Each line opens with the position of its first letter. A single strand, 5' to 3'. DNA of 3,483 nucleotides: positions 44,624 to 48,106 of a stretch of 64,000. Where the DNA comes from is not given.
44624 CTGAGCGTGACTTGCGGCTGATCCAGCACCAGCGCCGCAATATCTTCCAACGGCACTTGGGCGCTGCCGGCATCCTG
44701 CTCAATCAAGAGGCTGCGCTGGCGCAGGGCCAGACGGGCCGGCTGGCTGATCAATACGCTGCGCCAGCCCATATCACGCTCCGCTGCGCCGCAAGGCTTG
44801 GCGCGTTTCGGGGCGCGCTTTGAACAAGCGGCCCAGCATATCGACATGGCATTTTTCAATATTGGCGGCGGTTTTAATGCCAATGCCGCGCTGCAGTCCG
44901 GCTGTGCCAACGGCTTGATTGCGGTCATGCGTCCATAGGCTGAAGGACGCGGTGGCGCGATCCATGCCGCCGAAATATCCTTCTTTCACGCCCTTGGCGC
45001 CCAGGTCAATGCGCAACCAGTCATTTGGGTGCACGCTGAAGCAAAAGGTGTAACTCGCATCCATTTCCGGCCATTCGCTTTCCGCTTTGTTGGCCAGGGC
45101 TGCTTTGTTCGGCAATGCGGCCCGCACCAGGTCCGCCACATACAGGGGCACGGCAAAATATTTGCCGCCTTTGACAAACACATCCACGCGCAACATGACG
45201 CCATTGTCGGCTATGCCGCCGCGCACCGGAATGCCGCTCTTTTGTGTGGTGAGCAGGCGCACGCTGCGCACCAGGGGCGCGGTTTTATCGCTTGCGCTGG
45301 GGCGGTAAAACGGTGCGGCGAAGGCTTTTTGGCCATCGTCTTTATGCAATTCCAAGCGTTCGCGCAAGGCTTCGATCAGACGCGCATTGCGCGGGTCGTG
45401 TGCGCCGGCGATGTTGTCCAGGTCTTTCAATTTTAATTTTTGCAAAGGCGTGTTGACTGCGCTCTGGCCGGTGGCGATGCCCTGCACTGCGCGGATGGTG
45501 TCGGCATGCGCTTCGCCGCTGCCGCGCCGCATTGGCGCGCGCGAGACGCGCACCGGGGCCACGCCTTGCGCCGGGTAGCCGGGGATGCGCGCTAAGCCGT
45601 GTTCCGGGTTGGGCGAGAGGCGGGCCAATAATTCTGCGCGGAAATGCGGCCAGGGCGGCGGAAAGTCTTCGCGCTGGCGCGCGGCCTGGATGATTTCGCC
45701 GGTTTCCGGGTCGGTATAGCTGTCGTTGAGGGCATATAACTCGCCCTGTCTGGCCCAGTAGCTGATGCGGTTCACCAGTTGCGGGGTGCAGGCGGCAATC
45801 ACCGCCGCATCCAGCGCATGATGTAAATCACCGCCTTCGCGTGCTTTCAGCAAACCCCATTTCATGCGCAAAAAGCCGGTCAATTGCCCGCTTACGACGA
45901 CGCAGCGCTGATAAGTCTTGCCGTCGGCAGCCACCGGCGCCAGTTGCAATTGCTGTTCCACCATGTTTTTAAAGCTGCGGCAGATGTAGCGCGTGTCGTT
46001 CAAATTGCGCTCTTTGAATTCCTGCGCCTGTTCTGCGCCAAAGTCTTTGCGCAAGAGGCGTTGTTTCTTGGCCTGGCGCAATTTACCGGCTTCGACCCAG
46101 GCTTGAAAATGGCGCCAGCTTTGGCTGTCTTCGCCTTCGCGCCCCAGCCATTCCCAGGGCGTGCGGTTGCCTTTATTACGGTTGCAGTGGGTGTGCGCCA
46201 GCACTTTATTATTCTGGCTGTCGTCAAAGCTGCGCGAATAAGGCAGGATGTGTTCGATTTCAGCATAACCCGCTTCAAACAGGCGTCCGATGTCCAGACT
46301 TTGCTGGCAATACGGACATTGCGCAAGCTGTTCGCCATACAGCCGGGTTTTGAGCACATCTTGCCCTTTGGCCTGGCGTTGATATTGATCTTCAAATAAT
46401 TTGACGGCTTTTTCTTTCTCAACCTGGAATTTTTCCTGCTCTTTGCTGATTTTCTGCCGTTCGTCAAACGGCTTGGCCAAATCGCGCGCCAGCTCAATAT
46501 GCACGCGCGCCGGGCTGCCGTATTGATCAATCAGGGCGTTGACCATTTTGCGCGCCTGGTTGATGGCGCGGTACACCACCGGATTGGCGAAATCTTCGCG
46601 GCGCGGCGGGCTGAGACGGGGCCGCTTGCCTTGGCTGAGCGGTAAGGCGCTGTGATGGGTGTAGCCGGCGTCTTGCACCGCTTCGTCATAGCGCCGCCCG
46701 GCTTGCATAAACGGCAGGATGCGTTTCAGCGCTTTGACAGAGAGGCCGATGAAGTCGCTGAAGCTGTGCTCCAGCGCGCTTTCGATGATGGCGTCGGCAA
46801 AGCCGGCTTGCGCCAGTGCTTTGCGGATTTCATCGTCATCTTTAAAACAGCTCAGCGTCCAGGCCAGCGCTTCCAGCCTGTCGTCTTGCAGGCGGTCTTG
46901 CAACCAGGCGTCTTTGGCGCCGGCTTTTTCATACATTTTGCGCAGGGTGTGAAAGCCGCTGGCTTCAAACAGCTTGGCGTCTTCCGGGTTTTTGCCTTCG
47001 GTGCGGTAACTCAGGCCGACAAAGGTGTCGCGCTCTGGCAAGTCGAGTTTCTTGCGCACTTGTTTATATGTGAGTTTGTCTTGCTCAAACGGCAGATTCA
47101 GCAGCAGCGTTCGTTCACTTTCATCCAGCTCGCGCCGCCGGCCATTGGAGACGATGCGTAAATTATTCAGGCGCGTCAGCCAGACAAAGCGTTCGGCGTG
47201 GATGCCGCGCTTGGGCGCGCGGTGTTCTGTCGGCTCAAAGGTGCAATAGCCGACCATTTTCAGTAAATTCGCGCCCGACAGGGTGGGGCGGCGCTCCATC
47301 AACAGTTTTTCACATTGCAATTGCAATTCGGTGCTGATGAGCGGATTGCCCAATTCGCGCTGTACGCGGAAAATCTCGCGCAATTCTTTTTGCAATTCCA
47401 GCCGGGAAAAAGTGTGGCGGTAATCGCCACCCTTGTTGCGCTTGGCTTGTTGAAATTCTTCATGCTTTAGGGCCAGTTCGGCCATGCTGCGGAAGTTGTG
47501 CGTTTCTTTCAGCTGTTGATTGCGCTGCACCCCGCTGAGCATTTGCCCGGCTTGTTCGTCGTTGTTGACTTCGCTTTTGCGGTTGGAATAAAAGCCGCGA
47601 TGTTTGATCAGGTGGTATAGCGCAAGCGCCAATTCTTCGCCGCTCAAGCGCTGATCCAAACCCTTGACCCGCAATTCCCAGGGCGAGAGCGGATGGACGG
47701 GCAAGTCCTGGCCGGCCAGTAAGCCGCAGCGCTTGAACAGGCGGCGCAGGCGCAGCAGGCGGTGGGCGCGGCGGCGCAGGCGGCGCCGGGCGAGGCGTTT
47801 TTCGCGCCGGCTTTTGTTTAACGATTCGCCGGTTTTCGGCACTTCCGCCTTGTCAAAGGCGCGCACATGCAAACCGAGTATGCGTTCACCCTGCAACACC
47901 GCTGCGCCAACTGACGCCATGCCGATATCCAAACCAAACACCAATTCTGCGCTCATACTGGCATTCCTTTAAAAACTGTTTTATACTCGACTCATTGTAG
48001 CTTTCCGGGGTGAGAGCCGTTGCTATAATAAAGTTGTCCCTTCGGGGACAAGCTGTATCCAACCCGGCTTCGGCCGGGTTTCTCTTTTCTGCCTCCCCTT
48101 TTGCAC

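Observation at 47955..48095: Divergently encoded tracrRNA upstream of cas9 with a repeat-like anti-repeat and two UUCG-capped hairpins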

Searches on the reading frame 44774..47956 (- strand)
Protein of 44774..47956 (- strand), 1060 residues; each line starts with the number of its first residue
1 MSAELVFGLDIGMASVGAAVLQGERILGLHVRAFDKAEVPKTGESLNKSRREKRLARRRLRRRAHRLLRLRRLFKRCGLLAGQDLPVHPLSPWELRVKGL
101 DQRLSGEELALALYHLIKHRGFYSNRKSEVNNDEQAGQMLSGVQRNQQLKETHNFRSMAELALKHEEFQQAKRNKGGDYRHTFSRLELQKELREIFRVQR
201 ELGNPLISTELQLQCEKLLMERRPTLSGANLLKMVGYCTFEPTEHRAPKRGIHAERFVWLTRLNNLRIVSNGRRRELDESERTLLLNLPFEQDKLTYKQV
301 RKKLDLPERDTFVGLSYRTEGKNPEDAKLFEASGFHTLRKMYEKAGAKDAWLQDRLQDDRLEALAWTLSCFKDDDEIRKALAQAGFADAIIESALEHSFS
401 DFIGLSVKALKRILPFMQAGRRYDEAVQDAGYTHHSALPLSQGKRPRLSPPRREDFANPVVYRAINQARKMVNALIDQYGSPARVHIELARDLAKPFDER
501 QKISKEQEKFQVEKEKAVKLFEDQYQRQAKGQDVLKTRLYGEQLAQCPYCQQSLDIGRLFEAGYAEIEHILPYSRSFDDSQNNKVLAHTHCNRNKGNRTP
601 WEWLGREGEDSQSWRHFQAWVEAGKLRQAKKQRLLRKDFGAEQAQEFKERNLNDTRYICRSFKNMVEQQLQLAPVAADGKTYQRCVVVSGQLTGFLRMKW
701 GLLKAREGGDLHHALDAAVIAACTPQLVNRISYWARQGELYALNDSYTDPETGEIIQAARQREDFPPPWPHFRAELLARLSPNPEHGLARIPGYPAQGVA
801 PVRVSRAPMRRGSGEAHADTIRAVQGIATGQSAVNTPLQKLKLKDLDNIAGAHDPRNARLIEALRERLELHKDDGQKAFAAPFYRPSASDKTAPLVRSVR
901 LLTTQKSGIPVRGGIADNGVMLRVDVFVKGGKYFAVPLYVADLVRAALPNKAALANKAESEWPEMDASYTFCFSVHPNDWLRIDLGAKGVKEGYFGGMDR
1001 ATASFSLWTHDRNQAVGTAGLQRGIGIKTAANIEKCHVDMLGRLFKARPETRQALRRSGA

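Call 7: search_protein_families(library=pfam, proteins=[window:44774-47956:-], max_evalue=0.01)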
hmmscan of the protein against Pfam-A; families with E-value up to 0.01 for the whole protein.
window:44774-47956:- (1060 aa): 5 families
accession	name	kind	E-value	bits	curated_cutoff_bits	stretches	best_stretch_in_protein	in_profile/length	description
PF13395.12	HNH_4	-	4e-22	78.4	22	1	547-601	1-54/54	HNH endonuclease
PF18541.7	RuvC_III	-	7.9e-15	55.8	26.2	2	644-704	3-55/179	RuvC endonuclease subdomain 3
PF18470.6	Cas9_a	-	6.2e-08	33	26.9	1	233-342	5-117/221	Cas9 alpha-helical lobe domain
PF01844.29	HNH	-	2e-06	28.3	21.4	1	547-598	1-47/47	HNH endonuclease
PF22702.2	Cas9_RuvC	-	4.9e-06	27.1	27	1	656-728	1-71/151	Cas9 RuvC domain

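Call 9: search_solved_structures(query=window:44774-47956:-, max_evalue=0.00001)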
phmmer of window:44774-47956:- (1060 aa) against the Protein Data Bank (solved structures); distinct sequences matched with E-value up to 0.00001: 88 (the best 60 are shown).
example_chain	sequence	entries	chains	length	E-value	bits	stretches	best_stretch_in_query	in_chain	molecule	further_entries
6jdq_A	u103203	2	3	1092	2.9e-241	806.6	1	4-1046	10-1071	CRISPR-associated endonuclease Cas9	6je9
8ja0_A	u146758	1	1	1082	3.8e-241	806.2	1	4-1046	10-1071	CRISPR-associated endonuclease Cas9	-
6kc8_A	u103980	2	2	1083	3.8e-241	806.2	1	4-1046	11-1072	CRISPR-associated endonuclease Cas9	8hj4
6jdv_A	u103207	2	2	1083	8.3e-240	801.8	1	4-1046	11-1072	CRISPR-associated endonuclease Cas9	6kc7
6je4_A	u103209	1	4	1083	1e-238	798.2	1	4-1046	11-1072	CRISPR-associated endonuclease Cas9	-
8hnt_A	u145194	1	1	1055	2.1e-237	793.9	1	5-1056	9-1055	CRISPR-associated endonuclease Cas9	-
8hnw_A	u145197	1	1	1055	5e-236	789.3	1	5-1056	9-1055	CRISPR-associated endonuclease Cas9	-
8hnv_A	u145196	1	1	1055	6.5e-235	785.6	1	5-1056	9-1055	CRISPR-associated endonuclease Cas9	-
9ar4_A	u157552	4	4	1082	2.5e-217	727.4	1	7-1056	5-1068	CRISPR-associated endonuclease Cas9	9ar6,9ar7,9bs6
8jtj_A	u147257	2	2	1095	1.5e-213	714.9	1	7-1058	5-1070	CRISPR-associated endonuclease Cas9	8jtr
8uza_A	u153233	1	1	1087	5.4e-213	713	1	7-1058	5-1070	CRISPR-associated endonuclease Cas9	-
8uzb_A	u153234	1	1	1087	1.8e-212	711.3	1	7-1058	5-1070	CRISPR-associated endonuclease Cas9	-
6je3_A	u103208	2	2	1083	2e-205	688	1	5-1044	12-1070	CRISPR-associated endonuclease Cas9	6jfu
21dz_A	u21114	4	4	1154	1.3e-190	638.9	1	8-1052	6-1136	CRISPR-associated endonuclease Cas9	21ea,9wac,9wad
8x5v_A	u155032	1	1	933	1.4e-138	466.7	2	6-489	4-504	BlCas9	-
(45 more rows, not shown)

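Call 10: find_related_loci(query=window:44774-47956:-, collection=genome_contigs, flank=6000)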
Query window:44774-47956:- (1060 aa) in genome_contigs; peptide patterns used: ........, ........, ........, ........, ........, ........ (x = any residue, [..] = any of these).
38 stretches matched a pattern; 7 encode a relative of the query (tblastn E <= 1e-3); 7 distinct loci.
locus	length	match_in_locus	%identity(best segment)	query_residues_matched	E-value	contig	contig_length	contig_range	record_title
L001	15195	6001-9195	56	6-1059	0e+0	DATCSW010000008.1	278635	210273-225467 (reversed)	MAG TPA_asm: Thiobacillus sp. isolate SMAG_U7315 k141_130929, whole genome shotgun sequence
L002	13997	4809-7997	57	6-1057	0e+0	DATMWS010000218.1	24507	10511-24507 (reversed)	MAG TPA_asm: Thiobacillus sp. isolate SMAG_U13100 k141_102921, whole genome shotgun sequence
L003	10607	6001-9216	55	1-1058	0e+0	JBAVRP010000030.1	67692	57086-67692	MAG: Burkholderiales bacterium isolate MFD02535_ilm_asm_bin3 k127_72954, whole genome shotgun sequence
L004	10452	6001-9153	39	7-1055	0e+0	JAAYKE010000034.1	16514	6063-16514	MAG: Armatimonadota bacterium isolate AS10tlH2TH_383 74483_AS10, whole genome shotgun sequence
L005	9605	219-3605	34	7-1052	1e-166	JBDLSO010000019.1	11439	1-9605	MAG: Candidatus Parcubacteria bacterium isolate king_2019_sw_WHONDRS-S19S_0016_AN_bin.2 scaffold_000079, whole genome sh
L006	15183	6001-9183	32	6-1042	6e-111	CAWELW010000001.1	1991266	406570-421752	MAG: uncultured Alphaproteobacteria bacterium isolate MFD05580.bin.1.53 genome assembly, contig: contig_22549, whole gen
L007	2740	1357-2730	33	6-432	9e-58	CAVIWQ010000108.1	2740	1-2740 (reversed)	Bacteroidaceae bacterium isolate G02630-L1_cleanbin_000010 genome assembly, contig: Spades_G02630-L1_contig_20240, whole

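Call 24: list_cluster_members(proteins=[window:44774-47956:-, window:48484-49578:+, window:50114-52198:+])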
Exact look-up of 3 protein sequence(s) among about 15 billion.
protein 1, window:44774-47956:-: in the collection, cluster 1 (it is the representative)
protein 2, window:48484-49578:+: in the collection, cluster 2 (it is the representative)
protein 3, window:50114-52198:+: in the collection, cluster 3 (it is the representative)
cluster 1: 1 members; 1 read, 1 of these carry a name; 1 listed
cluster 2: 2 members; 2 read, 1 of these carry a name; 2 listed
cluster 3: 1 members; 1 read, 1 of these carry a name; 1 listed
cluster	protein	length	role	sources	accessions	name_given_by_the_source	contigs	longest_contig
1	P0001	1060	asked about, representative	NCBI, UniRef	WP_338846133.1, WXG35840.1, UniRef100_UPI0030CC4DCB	type II CRISPR RNA-guided endonuclease Cas9 [Massilia sp. W12] | type II CRISPR RNA-guided endonuclease Cas9 n=1 Tax=Massilia sp. W12 TaxID=3126507 ...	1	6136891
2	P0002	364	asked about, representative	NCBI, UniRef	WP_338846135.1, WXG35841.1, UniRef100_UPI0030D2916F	PLP-dependent cysteine synthase family protein [Massilia sp. W12] | PLP-dependent cysteine synthase family protein n=1 Tax=Massilia sp. W12 TaxID=3126507 ...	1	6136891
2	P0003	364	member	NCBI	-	-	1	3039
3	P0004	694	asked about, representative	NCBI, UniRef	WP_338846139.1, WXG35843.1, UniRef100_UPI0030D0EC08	protein kinase [Massilia sp. W12] | serine/threonine-protein kinase n=1 Tax=Massilia sp. W12 TaxID=3126507 RepID=UPI0030D0EC08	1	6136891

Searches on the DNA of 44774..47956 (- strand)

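Call 38: build_rna_model(alignment_id=A3)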
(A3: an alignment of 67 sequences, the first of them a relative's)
Model R1 built from alignment A3 (67 sequences, 153 columns); structure: RNAalifold consensus.
model positions 99; base pairs 22; branch points 2; effective number of sequences 1.62; information 0.59 bits per position. Calibrated on 0.2 Mb of random sequence (short: E-values are rough).
structure used (alignment columns):
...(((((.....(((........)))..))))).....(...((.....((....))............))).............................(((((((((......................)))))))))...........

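Call 39: search_with_rna_model(model_id=R1, source=window, max_evalue=10, show_alignments=2)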
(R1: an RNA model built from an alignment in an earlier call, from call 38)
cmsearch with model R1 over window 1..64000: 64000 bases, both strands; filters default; matches with E-value up to 10: 23.
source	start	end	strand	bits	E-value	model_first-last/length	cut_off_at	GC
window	47994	48087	+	74.4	3.1e-14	1-99/99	no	0.52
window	36663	36774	+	22.2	0.0044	1-99/99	no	0.51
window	35937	36005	+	20.8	0.0089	1-99/99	no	0.45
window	36333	36453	+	17.2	0.053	1-99/99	no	0.46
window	41805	41923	-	17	0.059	1-99/99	no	0.45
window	42471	42583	-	16.3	0.083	1-99/99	no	0.42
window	42179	42253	-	16.1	0.092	1-99/99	no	0.55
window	43096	43177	-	15.8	0.1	1-99/99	no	0.39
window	41982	42055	-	15.5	0.12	1-99/99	no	0.46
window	42964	43045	-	15.4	0.13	1-99/99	no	0.46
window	42710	42781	-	14.2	0.23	1-99/99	no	0.35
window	36531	36639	+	14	0.26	1-99/99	no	0.52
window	35805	35894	+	13.4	0.34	1-99/99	no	0.42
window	36069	36194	+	12.1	0.64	1-99/99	no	0.42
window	41518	41593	-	11.4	0.92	1-99/99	no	0.41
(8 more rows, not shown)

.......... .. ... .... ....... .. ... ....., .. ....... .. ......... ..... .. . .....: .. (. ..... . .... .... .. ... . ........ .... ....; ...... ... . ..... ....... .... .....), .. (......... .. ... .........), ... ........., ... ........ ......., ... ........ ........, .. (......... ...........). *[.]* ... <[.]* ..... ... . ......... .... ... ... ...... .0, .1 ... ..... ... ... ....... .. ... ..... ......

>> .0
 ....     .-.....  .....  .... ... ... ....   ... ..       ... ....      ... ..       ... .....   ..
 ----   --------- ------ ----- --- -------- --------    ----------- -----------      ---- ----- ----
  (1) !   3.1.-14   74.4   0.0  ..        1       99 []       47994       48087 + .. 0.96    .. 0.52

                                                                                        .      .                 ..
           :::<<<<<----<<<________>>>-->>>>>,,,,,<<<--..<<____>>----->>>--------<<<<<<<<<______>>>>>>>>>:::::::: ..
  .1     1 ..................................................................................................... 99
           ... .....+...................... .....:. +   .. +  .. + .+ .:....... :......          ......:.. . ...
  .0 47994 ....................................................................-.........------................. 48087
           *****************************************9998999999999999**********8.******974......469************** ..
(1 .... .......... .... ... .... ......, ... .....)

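Call 58: search_with_rna_model(model_id=R1, sources=[L004, L005, L006, L007, L011, L041, L078, L098, L023, L049], max_evalue=1)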
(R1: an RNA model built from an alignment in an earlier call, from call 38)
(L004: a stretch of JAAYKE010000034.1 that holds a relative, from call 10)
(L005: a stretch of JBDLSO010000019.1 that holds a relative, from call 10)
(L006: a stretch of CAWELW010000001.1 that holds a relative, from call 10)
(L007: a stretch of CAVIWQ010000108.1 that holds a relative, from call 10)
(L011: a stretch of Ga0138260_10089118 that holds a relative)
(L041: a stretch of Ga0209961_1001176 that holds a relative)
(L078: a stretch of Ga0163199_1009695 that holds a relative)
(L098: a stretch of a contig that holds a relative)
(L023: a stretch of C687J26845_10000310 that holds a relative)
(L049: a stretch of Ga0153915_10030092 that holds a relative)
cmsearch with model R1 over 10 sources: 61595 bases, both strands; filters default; matches with E-value up to 1: 8.
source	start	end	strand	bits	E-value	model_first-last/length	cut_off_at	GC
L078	428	528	-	88.7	2.6e-17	1-99/99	no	0.58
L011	845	936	+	67.4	9.4e-13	1-99/99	no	0.47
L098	1152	1249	-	59.6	4.2e-11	1-99/99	no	0.49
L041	6782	6889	-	48.5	1e-08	1-99/99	no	0.54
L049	2484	2578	-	30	9.3e-05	1-99/99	no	0.48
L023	765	859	-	20.5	0.01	1-99/99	no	0.56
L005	86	176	+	15.5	0.12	1-99/99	no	0.4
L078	5192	5248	+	12.6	0.49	1-99/99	no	0.44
